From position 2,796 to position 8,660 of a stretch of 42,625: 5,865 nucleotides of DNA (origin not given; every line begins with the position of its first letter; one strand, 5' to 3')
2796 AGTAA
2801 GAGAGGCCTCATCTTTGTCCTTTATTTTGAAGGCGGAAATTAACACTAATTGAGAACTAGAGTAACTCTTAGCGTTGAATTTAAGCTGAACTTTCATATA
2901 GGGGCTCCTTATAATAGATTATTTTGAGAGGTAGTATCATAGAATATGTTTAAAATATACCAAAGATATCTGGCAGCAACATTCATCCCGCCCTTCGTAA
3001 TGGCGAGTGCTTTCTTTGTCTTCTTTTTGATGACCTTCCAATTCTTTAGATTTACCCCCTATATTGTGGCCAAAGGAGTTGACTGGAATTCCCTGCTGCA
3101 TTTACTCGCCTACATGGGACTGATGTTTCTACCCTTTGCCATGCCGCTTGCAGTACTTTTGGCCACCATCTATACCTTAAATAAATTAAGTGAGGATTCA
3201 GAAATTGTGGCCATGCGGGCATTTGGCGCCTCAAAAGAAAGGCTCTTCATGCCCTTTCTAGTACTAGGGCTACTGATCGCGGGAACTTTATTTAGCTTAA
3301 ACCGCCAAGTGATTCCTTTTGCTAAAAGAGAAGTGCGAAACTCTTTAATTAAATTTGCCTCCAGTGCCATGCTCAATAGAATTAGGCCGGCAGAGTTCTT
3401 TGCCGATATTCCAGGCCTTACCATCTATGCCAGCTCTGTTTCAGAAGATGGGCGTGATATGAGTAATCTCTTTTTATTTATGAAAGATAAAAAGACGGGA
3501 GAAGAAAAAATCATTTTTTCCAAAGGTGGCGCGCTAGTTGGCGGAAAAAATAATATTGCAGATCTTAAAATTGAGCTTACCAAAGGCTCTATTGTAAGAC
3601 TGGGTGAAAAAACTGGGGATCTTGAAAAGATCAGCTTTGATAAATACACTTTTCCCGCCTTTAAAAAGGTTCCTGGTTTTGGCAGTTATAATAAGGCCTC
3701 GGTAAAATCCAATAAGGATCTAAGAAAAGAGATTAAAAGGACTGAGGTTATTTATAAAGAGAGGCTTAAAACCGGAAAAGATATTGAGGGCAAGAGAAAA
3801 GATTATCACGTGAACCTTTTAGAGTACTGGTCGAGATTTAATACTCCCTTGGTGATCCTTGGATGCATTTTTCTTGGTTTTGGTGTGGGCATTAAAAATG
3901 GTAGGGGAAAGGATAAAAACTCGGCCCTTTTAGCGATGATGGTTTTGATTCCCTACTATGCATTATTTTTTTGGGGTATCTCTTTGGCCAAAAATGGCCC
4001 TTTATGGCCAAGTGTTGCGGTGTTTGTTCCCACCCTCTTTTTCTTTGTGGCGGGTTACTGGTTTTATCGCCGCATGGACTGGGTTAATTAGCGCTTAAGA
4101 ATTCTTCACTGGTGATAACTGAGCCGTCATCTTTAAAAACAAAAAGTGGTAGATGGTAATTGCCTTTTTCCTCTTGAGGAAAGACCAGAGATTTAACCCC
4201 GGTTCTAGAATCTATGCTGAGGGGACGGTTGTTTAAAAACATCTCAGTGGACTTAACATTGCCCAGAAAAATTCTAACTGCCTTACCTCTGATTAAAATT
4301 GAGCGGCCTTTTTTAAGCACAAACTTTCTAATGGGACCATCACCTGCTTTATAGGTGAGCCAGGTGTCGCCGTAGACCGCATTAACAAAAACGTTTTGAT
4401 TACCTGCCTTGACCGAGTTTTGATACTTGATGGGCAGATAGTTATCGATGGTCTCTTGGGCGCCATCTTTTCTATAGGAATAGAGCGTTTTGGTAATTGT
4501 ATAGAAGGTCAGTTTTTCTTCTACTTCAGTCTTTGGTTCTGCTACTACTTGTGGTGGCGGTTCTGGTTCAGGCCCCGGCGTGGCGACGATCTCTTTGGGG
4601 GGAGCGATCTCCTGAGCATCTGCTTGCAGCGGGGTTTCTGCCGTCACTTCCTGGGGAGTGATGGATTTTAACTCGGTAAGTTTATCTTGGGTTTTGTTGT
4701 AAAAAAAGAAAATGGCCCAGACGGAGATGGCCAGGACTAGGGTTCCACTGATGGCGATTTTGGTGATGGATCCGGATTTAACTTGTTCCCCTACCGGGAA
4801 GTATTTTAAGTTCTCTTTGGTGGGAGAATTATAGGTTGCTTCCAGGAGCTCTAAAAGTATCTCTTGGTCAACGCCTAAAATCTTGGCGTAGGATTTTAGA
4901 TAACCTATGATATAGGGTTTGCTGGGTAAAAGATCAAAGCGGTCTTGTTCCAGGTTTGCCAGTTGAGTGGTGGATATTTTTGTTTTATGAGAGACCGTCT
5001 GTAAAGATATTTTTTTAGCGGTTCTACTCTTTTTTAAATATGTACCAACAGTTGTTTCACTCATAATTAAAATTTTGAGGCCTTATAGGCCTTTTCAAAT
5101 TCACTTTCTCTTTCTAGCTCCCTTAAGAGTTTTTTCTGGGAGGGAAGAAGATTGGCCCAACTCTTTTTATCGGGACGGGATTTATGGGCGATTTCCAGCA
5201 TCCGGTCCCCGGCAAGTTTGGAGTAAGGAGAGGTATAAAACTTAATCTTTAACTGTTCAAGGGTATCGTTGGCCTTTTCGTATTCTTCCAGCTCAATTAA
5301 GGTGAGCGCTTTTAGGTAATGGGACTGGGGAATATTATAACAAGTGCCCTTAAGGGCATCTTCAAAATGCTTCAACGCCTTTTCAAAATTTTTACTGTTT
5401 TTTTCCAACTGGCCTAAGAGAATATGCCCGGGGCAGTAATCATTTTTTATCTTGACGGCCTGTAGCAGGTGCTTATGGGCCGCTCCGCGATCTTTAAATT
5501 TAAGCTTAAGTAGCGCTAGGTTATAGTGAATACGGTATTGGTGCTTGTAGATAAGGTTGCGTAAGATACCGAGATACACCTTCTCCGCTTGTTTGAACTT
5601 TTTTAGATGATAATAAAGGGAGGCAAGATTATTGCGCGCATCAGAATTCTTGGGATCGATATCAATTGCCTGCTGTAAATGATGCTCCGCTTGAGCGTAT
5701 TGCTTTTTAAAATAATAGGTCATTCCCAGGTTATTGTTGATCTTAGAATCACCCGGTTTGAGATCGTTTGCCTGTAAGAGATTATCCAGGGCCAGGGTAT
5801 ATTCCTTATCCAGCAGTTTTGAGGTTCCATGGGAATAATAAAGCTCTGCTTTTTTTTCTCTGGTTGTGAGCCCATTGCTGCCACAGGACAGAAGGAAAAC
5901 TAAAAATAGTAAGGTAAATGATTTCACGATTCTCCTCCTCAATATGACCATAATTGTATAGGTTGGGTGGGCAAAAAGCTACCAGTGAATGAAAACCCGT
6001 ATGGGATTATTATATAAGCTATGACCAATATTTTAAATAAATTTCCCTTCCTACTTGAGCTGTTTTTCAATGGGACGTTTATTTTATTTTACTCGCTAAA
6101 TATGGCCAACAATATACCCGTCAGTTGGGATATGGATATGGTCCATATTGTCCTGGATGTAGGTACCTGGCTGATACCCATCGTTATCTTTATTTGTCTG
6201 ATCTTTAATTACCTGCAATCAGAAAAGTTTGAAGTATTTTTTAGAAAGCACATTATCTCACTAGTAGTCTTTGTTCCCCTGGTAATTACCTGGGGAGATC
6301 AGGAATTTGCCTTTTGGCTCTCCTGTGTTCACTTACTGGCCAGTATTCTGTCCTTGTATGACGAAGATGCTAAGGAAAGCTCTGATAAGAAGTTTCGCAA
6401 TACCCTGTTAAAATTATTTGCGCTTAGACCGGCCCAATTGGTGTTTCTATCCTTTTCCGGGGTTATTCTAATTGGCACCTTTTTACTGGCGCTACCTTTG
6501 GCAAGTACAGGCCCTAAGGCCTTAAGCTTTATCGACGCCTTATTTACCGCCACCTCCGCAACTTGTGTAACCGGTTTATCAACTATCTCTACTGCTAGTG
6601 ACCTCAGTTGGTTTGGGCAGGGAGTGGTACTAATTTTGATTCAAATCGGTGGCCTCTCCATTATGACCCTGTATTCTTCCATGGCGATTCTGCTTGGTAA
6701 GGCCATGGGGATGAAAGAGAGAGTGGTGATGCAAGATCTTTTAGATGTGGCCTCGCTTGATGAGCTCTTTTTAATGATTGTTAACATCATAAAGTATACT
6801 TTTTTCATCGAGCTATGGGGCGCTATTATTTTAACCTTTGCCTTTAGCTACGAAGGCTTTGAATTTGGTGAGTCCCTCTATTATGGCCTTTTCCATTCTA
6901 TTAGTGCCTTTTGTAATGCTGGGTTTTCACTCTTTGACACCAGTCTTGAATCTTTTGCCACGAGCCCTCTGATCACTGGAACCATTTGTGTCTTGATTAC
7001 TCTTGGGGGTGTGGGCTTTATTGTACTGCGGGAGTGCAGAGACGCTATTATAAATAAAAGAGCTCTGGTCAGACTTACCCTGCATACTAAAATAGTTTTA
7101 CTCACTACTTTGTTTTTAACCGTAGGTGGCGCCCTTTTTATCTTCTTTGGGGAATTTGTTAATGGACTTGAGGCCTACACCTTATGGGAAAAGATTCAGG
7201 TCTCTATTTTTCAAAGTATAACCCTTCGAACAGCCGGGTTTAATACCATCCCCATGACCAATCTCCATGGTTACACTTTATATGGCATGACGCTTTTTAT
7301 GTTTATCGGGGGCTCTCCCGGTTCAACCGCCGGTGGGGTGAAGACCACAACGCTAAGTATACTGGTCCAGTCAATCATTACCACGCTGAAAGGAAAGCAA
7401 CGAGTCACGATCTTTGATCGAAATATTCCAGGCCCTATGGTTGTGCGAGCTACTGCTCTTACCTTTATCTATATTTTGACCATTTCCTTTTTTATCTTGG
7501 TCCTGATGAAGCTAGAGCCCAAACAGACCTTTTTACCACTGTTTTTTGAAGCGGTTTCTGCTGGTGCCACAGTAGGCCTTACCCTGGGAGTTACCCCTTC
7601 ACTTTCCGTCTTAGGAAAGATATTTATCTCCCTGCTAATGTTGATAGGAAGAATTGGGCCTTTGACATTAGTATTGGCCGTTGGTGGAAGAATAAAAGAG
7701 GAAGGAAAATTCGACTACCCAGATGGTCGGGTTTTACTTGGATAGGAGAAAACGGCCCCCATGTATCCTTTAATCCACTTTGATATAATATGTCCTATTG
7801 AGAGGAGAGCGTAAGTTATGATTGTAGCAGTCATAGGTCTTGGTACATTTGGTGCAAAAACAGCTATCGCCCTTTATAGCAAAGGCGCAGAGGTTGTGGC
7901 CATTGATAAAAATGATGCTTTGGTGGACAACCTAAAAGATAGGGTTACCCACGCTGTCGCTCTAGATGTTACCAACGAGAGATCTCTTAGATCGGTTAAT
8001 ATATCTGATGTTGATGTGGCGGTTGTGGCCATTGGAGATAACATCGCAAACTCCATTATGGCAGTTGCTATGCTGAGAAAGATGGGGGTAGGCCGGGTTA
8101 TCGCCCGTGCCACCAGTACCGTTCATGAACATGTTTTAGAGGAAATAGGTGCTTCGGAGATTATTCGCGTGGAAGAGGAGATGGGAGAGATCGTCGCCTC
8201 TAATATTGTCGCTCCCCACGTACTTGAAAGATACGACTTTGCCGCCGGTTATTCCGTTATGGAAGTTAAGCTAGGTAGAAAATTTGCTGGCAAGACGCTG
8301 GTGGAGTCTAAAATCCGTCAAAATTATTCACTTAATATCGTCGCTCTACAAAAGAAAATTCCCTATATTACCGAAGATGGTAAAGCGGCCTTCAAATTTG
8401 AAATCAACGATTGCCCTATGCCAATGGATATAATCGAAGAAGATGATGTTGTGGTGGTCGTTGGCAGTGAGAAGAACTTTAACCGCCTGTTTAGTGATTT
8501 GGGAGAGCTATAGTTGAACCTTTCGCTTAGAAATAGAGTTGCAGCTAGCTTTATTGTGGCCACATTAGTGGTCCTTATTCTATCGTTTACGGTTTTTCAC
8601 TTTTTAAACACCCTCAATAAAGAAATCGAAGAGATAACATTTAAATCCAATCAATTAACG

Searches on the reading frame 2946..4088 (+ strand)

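Call 54: search_protein_families(library=pfam, proteins=[window:2946-4088:+], max_evalue=0.001)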
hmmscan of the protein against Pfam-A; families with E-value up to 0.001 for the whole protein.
window:2946-4088:+ (381 aa): 1 family
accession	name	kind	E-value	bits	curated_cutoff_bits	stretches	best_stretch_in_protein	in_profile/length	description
PF03739.19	LptF_LptG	-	6.2e-68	229.8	27.9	1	7-376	1-353/353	Lipopolysaccharide export system permease LptF/LptG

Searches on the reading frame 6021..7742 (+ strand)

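Call 54: search_protein_families(library=pfam, proteins=[window:6021-7742:+], max_evalue=0.001)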
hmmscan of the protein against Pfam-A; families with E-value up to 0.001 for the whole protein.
window:6021-7742:+ (574 aa): 1 family
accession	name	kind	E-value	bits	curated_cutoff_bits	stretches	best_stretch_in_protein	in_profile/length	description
PF02386.22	TrkH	-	5.8e-63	213.5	27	1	164-553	57-489/502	Cation transport protein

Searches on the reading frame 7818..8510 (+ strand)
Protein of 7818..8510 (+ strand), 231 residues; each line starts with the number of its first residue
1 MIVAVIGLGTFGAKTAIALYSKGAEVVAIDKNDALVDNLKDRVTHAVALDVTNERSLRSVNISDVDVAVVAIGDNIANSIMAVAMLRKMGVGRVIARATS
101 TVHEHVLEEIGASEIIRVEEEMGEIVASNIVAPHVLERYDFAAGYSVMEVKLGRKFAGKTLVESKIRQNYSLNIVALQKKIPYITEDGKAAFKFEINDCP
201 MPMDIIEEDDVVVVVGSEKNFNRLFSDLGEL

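Call 54: search_protein_families(library=pfam, proteins=[window:7818-8510:+], max_evalue=0.001)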
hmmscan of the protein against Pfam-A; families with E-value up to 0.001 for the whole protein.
window:7818-8510:+ (231 aa): 7 families
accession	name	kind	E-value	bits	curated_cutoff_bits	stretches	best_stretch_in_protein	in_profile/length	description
PF02254.24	TrkA_N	-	3.4e-23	82.6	23.8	1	3-117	1-115/116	TrkA-N domain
PF02080.26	TrkA_C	-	1.3e-09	38.2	27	0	149-180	5-36/71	TrkA-C domain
PF03721.20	UDPG_MGDP_dh_N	-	8e-06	26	27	1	1-45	1-45/187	UDP-glucose/GDP-mannose dehydrogenase family, NAD binding domain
PF02737.24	3HCDH_N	-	1.2e-05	25.8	22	1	3-52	2-51/180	3-hydroxyacyl-CoA dehydrogenase, NAD binding domain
PF01262.27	AlaDh_PNT_C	-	0.00014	21.8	23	1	3-95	31-125/214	Alanine dehydrogenase/PNT, C-terminal domain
PF01210.29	NAD_Gly3P_dh_N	-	0.00033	21.1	23.1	1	3-83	2-74/158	NAD-dependent glycerol-3-phosphate dehydrogenase N-terminus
PF03446.21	NAD_binding_2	-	0.00082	19.9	21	0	3-100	2-94/161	NAD binding domain of 6-phosphogluconate dehydrogenase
